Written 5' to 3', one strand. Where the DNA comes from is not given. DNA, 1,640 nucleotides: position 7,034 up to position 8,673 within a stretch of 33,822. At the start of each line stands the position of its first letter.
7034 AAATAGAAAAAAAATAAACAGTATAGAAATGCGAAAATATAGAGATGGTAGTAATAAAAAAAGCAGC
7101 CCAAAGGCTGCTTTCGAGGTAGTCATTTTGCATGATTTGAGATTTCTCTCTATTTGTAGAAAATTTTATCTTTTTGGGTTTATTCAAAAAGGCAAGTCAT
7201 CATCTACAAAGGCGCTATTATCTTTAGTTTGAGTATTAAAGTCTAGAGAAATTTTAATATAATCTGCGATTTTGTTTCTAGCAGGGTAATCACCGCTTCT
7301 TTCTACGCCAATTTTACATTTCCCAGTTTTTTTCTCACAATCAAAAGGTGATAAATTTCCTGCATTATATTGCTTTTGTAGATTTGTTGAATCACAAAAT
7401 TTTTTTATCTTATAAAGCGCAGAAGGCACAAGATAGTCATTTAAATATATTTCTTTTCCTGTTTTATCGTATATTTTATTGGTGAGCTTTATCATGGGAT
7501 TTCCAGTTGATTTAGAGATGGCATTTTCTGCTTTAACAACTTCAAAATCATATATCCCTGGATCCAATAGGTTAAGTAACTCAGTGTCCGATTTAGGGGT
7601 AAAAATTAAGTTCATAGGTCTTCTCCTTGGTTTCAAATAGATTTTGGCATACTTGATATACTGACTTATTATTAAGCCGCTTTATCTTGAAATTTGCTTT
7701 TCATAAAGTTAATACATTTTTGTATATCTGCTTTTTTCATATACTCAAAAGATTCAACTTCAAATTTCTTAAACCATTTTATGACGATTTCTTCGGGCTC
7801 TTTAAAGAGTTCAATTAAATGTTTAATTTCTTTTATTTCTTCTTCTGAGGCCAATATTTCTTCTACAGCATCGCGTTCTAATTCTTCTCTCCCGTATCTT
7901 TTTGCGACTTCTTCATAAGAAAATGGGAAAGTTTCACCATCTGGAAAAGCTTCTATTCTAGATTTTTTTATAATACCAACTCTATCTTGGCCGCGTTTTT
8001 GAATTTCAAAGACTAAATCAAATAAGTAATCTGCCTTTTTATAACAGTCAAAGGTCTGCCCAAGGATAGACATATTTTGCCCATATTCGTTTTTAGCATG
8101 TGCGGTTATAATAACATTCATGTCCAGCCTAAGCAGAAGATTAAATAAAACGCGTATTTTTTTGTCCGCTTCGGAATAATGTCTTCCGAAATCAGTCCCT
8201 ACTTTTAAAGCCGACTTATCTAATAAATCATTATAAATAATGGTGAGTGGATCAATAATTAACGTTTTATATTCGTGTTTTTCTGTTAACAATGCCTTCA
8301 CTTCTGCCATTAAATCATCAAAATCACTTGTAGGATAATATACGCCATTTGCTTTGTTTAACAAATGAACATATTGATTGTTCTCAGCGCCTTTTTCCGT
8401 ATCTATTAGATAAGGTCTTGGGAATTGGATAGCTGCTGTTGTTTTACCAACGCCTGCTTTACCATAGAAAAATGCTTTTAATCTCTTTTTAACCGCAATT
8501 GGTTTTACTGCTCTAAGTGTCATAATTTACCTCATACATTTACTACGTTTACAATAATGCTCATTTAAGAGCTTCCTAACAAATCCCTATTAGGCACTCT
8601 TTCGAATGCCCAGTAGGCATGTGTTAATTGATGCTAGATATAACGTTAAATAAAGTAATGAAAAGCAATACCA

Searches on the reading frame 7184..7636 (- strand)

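Call 93: search_protein_families(library=pfam, proteins=[window:7184-7636:-], max_evalue=0.01)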
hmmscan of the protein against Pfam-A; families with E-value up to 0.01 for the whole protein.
window:7184-7636:- (150 aa): 1 family
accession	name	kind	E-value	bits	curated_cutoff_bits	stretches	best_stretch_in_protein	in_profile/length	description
PF05037.18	DUF669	-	0.0014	19.2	21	1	19-65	9-58/138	Protein of unknown function (DUF669)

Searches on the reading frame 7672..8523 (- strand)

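Call 10: search_protein_families(library=pfam, proteins=[window:7672-8523:-], max_evalue=0.01)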
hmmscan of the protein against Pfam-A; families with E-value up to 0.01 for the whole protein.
window:7672-8523:- (283 aa): 1 family
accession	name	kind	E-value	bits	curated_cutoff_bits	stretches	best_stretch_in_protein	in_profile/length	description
PF13479.12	AAA_24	-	5.9e-22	78.9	27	1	15-179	3-177/195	AAA domain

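Call 11: search_protein_families(library=phrogs, proteins=[window:7672-8523:-], max_evalue=0.001)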
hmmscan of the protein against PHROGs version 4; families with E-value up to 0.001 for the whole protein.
window:7672-8523:- (283 aa): 2 families
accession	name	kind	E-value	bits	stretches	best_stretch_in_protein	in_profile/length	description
phrog_124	-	DNA, RNA and nucleotide metabolism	2.8e-25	90.5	1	10-186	39-224/382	Sak4-like ssDNA annealing protein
phrog_1366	-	unknown function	8.1e-17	62.7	1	1-223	1-241/307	-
